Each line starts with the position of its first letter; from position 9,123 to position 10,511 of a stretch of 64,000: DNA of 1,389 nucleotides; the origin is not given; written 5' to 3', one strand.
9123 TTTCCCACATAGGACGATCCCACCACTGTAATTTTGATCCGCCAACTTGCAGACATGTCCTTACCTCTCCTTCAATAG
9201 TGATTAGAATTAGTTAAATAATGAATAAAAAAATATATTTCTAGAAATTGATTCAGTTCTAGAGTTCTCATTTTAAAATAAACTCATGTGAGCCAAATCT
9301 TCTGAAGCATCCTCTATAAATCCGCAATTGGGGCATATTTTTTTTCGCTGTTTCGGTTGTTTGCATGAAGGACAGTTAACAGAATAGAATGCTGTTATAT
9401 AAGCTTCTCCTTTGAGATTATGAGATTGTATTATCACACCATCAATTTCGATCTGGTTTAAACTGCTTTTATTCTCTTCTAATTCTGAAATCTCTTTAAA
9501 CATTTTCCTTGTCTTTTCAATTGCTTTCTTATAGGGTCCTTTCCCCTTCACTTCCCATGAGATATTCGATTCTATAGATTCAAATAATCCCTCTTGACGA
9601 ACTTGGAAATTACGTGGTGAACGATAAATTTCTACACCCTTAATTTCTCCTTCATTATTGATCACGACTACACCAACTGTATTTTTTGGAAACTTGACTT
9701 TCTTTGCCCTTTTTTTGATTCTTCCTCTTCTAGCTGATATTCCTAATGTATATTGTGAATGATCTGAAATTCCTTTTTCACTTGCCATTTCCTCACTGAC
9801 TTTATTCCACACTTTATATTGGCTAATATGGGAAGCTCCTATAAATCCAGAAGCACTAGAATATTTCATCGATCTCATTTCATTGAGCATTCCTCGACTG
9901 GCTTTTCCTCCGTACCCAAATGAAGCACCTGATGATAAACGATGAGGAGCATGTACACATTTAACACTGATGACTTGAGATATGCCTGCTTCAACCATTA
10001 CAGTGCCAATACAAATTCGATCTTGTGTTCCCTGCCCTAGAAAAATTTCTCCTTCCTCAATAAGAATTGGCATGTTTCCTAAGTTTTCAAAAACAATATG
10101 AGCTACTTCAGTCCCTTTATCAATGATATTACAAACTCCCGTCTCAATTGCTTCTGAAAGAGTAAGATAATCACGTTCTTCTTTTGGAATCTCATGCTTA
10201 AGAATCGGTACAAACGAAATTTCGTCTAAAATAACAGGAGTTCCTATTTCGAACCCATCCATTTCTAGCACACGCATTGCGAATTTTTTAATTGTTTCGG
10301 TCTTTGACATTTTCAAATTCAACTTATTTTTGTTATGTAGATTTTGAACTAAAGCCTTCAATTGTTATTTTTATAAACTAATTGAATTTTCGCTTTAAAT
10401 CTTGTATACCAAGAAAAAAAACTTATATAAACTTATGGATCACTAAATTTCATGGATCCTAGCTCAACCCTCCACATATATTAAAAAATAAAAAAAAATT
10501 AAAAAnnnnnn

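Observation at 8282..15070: GTPase-bracketed cluster: membrane WD40 + catalytically altered nicotinamidase fold + ARPP-1/DUF6569-like protein, facing a NADAR gene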

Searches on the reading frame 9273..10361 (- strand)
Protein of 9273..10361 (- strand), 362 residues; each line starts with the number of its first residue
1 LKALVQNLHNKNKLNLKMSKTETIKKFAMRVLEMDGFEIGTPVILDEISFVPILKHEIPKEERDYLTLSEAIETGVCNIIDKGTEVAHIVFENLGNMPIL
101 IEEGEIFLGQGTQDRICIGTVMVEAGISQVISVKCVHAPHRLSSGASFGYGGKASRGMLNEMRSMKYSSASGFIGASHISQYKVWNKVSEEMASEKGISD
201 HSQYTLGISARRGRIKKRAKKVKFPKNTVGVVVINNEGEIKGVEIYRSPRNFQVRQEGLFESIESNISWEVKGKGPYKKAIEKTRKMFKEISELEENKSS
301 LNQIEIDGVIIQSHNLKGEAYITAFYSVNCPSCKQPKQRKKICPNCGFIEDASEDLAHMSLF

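Call 3: search_protein_families(library=pfam, proteins=[window:9273-10361:-], max_evalue=0.1)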
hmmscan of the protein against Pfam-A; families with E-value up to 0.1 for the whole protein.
window:9273-10361:- (362 aa): 7 families
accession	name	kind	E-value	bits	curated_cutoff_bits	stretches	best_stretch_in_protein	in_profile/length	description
PF20208.3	ARPP-1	-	6.8e-31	108.1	27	1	38-299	3-264/297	ARG and Rhodanese-Phosphatase-superfamily-associated Protein domain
PF01783.29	Ribosomal_L32p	-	0.001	19.6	21.3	1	328-350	27-49/56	Ribosomal L32p protein family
PF13248.11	Zn_ribbon_3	-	0.0013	18.6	27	1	328-347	3-23/26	zinc-ribbon domain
PF06906.16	DUF1272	-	0.01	16.4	25.3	1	318-347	20-48/57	Protein of unknown function (DUF1272)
PF07282.18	Cas12f1-like_TNB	-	0.027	15.1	26.3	1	324-352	24-52/60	Cas12f1-like, TNB domain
PF12773.13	DZR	-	0.06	14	27.3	0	328-347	25-45/45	Double zinc ribbon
PF18912.6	DZR_2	-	0.1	12.9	27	0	323-346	3-27/56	Double zinc ribbon domain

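Call 4: search_protein_families(library=padloc, proteins=[window:9273-10361:-], max_evalue=0.1)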
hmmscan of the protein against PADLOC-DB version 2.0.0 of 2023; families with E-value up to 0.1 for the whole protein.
window:9273-10361:- (362 aa): 0 families

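Call 25: find_homologous_proteins(query=window:9273-10310:-, max_evalue=0.001)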
Query window:9273-10310:- (345 aa): 86 proteins with E <= 0.001 among 2226 candidates.
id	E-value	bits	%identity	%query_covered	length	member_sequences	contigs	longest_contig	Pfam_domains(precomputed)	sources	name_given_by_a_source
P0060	4.9e-220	747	97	100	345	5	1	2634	PF20208.4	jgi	jgi:hypothetical protein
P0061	7.9e-162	556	70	100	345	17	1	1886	PF20208.4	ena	-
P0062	8.5e-161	553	71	100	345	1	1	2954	PF20208.4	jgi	jgi:hypothetical protein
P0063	2.3e-159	548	72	96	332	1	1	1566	PF20208.4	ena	-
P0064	1.2e-157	542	69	100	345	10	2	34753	PF20208.4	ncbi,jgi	ncbi:MAG: ARPP-1 family domain-containing protein [Promethearchaeota archaeon]|jgi:hypothetical prot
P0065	1.4e-157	542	69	100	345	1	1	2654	PF20208.4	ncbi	-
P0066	5.4e-150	517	65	100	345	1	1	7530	PF20208.4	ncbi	ncbi:MAG: ARPP-1 family domain-containing protein [Promethearchaeota archaeon]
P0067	4.0e-144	498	62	100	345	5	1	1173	PF20208.4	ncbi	-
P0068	1.7e-143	496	63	100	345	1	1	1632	PF20208.4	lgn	-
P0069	2.6e-143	495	63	100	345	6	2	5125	PF20208.4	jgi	-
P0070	2.3e-142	492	62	100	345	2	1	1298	PF20208.4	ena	-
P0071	2.4e-142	492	61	100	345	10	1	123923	PF20208.4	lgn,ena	-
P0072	4.6e-142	491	62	100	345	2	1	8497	PF20208.4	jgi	jgi:hypothetical protein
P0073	7.0e-142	491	61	100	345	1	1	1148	PF20208.4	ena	-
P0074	7.1e-142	491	61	100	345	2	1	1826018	PF20208.4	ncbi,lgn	-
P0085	5.8e-138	478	60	100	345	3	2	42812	PF20208.4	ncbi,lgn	ncbi:MAG: ARPP-1 family domain-containing protein [Promethearchaeota archaeon]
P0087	3.8e-137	475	60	100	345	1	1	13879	PF20208.4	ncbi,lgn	ncbi:MAG: ARPP-1 family domain-containing protein [Candidatus Hermodarchaeota archaeon]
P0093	5.5e-133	461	59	100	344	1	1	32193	PF20208.4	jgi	jgi:hypothetical protein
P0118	8.0e-125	435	56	100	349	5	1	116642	PF20208.4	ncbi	ncbi:MAG: ARPP-1 family domain-containing protein [Candidatus Helarchaeota archaeon]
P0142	1.1e-77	280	42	99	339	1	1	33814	PF20208.4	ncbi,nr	ncbi:MAG: hypothetical protein FK733_17590 [Asgard group archaeon]|nr:hypothetical protein [Asgard g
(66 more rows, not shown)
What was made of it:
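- Checked: ARPP-1 most likely starts at the ATG at 10310, giving 345 aa like all its orthologs (call 25).
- The proteins evolve slowly (ARPP-1 is 55-72% identical across Asgard classes, call 25).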

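Call 27: find_encoding_contigs(protein=P0064, flank=8000, max_places=2)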
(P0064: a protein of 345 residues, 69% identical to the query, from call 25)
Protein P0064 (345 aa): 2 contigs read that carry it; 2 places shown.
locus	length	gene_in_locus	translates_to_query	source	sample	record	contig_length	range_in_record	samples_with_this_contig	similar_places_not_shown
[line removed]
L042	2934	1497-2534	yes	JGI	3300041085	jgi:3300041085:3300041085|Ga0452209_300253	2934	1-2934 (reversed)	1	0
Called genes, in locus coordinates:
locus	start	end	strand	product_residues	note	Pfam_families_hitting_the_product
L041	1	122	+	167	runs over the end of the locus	-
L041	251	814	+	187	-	-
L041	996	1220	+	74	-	-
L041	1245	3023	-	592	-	PF00501:AMP-binding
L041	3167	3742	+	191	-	PF00903:Glyoxalase, PF13669:Glyoxalase_4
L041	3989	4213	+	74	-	-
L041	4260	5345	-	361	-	-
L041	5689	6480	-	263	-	PF00071:Ras, PF08477:Roc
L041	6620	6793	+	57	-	-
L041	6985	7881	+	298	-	PF00071:Ras, PF08477:Roc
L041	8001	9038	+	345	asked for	PF20208:ARPP-1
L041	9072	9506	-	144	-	PF08719:NADAR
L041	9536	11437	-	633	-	-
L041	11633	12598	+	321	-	PF00106:adh_short, PF08659:KR, PF13561:adh_short_C2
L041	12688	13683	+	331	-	PF00106:adh_short, PF08659:KR, PF13561:adh_short_C2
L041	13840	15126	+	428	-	PF07690:MFS_1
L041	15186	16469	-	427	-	PF07690:MFS_1, PF12832:MFS_1_like, PF07690:MFS_1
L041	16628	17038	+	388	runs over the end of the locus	PF00155:Aminotran_1_2, PF01041:DegT_DnrJ_EryC1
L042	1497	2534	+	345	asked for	PF20208:ARPP-1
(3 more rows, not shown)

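Call 28: find_encoding_contigs(protein=P0074, flank=8000, max_places=1)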
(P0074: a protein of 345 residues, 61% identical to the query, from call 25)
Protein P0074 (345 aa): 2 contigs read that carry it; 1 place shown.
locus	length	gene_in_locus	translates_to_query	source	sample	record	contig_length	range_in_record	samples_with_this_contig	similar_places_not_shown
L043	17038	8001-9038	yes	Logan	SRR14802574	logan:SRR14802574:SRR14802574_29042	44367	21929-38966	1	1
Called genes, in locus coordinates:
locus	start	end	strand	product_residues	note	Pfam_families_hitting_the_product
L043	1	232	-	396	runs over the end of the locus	PF00180:Iso_dh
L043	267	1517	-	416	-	PF02812:ELFV_dehydrog_N, PF00208:ELFV_dehydrog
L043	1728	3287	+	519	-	PF00117:GATase, PF07722:Peptidase_C26 (weak), PF02540:NAD_synthase (weak), PF03054:tRNA_Me_trans (faint), PF00958:GMP_synt_C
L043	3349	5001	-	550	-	PF01645:Glu_synthase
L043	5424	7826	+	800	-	PF12228:DUF3604 (faint)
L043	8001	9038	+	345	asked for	PF20208:ARPP-1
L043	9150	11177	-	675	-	PF00933:Glyco_hydro_3, PF01915:Glyco_hydro_3_C, PF14310:Fn3-like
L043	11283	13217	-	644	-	PF00150:Cellulase, PF18564:Glyco_hydro_5_C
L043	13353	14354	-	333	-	PF01208:URO-D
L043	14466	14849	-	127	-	-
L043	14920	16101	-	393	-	PF01244:Peptidase_M19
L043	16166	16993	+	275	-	PF00561:Abhydrolase_1, PF12146:Hydrolase_4, PF12697:Abhydrolase_6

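Call 29: find_encoding_contigs(protein=P0093, flank=10000, max_places=1)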
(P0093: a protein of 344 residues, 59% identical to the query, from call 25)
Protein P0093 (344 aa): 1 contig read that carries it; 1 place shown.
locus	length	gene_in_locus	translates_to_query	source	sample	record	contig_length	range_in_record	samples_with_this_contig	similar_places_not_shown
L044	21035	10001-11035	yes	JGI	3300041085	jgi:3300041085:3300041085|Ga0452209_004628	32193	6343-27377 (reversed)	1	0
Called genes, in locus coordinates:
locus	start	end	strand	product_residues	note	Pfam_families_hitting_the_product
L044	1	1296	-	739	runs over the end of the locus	PF13855:LRR_8, PF23598:LRR_14, PF13855:LRR_8, PF23598:LRR_14, PF13855:LRR_8, PF23598:LRR_14, PF13855:LRR_8, PF23598:LRR_14, +8 more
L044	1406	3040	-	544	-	PF25019:LRR_R13L1-DRL21 (faint), PF00560:LRR_1 (faint), PF13855:LRR_8 (weak), PF23598:LRR_14, PF13855:LRR_8, PF23211:LRR_LRWD1 (weak), PF12799:LRR_4, PF13855:LRR_8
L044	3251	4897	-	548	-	PF23286:LRR_13 (faint), PF13306:LRR_5 (faint), PF00560:LRR_1 (faint), PF13855:LRR_8 (weak), PF23598:LRR_14, PF13855:LRR_8, PF23211:LRR_LRWD1 (weak), PF13855:LRR_8, +1 more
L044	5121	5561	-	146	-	-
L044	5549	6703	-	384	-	PF01073:3Beta_HSD, PF01370:Epimerase, PF04321:RmlD_sub_bind (weak), PF07993:NAD_binding_4, PF16363:GDP_Man_Dehyd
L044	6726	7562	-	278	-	-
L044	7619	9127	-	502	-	-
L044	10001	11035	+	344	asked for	PF20208:ARPP-1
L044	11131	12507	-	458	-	PF00025:Arf, PF00071:Ras, PF04670:Gtr1_RagA (faint), PF08477:Roc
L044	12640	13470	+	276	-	PF00571:CBS (weak)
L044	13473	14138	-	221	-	-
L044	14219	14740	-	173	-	PF00132:Hexapep (faint)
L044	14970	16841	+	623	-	-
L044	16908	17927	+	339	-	PF01208:URO-D, PF01717:Meth_synt_2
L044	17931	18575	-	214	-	PF03357:Snf7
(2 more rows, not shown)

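Call 30: find_encoding_contigs(protein=P0085, flank=6000, max_places=1)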
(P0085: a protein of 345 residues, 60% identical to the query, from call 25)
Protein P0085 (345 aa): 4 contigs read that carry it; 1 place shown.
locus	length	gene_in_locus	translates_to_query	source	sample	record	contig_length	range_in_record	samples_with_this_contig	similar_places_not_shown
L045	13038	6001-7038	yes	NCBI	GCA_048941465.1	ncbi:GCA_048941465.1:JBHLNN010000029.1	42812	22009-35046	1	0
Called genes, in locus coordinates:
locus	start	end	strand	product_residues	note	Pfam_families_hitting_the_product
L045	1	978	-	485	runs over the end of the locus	PF03600:CitMHS, PF02040:ArsB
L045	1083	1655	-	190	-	-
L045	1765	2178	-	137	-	-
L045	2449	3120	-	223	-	PF12804:NTP_transf_3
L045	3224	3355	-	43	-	-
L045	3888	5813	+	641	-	PF01209:Ubie_methyltran, PF03848:TehB (weak), PF05175:MTS (faint), PF13489:Methyltransf_23, PF13649:Methyltransf_25, PF13847:Methyltransf_31, PF08241:Methyltransf_11, PF07478:Dala_Dala_lig_C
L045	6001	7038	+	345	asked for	PF20208:ARPP-1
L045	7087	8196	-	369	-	PF27233:MJ0711_N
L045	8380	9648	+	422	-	PF02040:ArsB (weak), PF03600:CitMHS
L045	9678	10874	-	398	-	PF00266:Aminotran_5, PF01212:Beta_elim_lyase (weak), PF01041:DegT_DnrJ_EryC1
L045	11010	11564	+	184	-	PF02441:Flavoprotein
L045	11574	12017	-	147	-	PF25160:LdpA_Fe-S-bd (faint), PF12797:Fer4_2 (faint), PF12837:Fer4_6 (faint), PF13237:Fer4_10, PF14697:Fer4_21, PF13187:Fer4_9 (weak), PF00037:Fer4, PF12838:Fer4_7, +1 more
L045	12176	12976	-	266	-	PF09754:PAC2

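Call 31: find_encoding_contigs(protein=P0118, flank=6000, max_places=1)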
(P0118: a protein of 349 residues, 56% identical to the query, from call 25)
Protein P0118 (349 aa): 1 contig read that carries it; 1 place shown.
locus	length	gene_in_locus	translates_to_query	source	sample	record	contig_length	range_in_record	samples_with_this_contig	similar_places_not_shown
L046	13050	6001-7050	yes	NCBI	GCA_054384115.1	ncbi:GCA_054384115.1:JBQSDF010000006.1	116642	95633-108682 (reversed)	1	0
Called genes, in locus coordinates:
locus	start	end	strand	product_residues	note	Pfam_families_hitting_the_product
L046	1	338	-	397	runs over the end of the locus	PF13439:Glyco_transf_4, PF00534:Glycos_transf_1, PF13692:Glyco_trans_1_4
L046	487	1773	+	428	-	PF04015:DUF362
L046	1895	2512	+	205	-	-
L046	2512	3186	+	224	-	-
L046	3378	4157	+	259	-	-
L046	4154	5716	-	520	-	PF00890:FAD_binding_2, PF01266:DAO (faint), PF03486:HI0933_like (faint), PF02910:Succ_DH_flav_C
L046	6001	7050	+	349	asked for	PF20208:ARPP-1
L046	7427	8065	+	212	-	PF00227:Proteasome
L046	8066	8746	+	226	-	PF10584:Proteasome_A_N, PF00227:Proteasome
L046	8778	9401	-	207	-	-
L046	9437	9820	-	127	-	PF01037:AsnC_trans_reg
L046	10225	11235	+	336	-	PF00670:AdoHcyase_NAD, PF02826:2-Hacid_dh_C, PF07991:KARI_N, PF03446:NAD_binding_2 (weak), PF03807:F420_oxidored (weak), PF01450:KARI_C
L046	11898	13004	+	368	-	PF06050:HGD-D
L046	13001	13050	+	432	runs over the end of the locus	PF06050:HGD-D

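Call 32: find_encoding_contigs(protein=P0087, flank=6000, max_places=1)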
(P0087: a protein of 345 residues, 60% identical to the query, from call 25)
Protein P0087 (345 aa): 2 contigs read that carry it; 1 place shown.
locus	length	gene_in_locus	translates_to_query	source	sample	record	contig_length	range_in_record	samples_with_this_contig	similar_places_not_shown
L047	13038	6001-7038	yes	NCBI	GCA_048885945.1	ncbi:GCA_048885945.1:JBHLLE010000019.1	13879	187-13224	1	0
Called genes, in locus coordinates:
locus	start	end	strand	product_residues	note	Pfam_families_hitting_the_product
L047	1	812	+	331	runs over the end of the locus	PF02040:ArsB (weak), PF03600:CitMHS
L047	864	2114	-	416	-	PF02812:ELFV_dehydrog_N, PF00208:ELFV_dehydrog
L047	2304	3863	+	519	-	PF00117:GATase, PF07722:Peptidase_C26 (weak), PF02540:NAD_synthase, PF03054:tRNA_Me_trans (faint), PF00958:GMP_synt_C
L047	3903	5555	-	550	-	PF01645:Glu_synthase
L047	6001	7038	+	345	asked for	PF20208:ARPP-1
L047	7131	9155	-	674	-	PF00933:Glyco_hydro_3, PF01915:Glyco_hydro_3_C, PF14310:Fn3-like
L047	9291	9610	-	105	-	PF01208:URO-D (weak)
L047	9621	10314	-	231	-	PF01208:URO-D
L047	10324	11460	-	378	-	PF01244:Peptidase_M19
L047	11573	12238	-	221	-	-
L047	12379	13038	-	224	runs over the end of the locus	-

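Call 33: find_encoding_contigs(protein=P0142, flank=6000, max_places=1)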
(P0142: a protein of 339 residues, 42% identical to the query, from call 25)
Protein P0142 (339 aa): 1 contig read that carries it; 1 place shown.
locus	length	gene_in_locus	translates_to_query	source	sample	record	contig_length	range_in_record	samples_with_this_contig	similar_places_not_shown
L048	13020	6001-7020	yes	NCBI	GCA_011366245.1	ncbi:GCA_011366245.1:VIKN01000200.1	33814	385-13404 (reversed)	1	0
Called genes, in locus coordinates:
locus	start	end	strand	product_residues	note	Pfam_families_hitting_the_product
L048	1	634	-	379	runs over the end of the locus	PF00248:Aldo_ket_red, PF13183:Fer4_8 (weak), PF13187:Fer4_9, PF13534:Fer4_17 (weak)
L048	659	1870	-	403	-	PF00248:Aldo_ket_red, PF13183:Fer4_8 (weak), PF13187:Fer4_9, PF13534:Fer4_17 (faint)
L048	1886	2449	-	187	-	PF02525:Flavodoxin_2, PF03358:FMN_red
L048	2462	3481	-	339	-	PF00248:Aldo_ket_red, PF12797:Fer4_2 (faint), PF13183:Fer4_8 (weak), PF13187:Fer4_9, PF13534:Fer4_17 (weak)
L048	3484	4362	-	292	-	PF00753:Lactamase_B, PF12706:Lactamase_B_2 (weak)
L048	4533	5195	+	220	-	-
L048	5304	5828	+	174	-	-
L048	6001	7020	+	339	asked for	PF20208:ARPP-1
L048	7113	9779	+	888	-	PF21174:Glce_b_sandwich (weak), PF17957:Big_7 (weak)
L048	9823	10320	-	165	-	-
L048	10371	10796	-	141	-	PF13646:HEAT_2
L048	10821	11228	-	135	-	-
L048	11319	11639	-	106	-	PF21621:MPI_cupin_dom (weak), PF07883:Cupin_2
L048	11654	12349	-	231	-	PF02585:PIG-L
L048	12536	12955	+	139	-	PF01161:PBP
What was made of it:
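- Closest known: ARG-centred ADP-ribose-processing conflict systems with ARPP. Different: The Asgard ARPP-1 is a slowly evolving, mostly stand-alone gene (calls 25, 28-33).
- ARPP-1 orthologs in L043 and L045-L048 have housekeeping neighbours (calls 28, 30-33).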
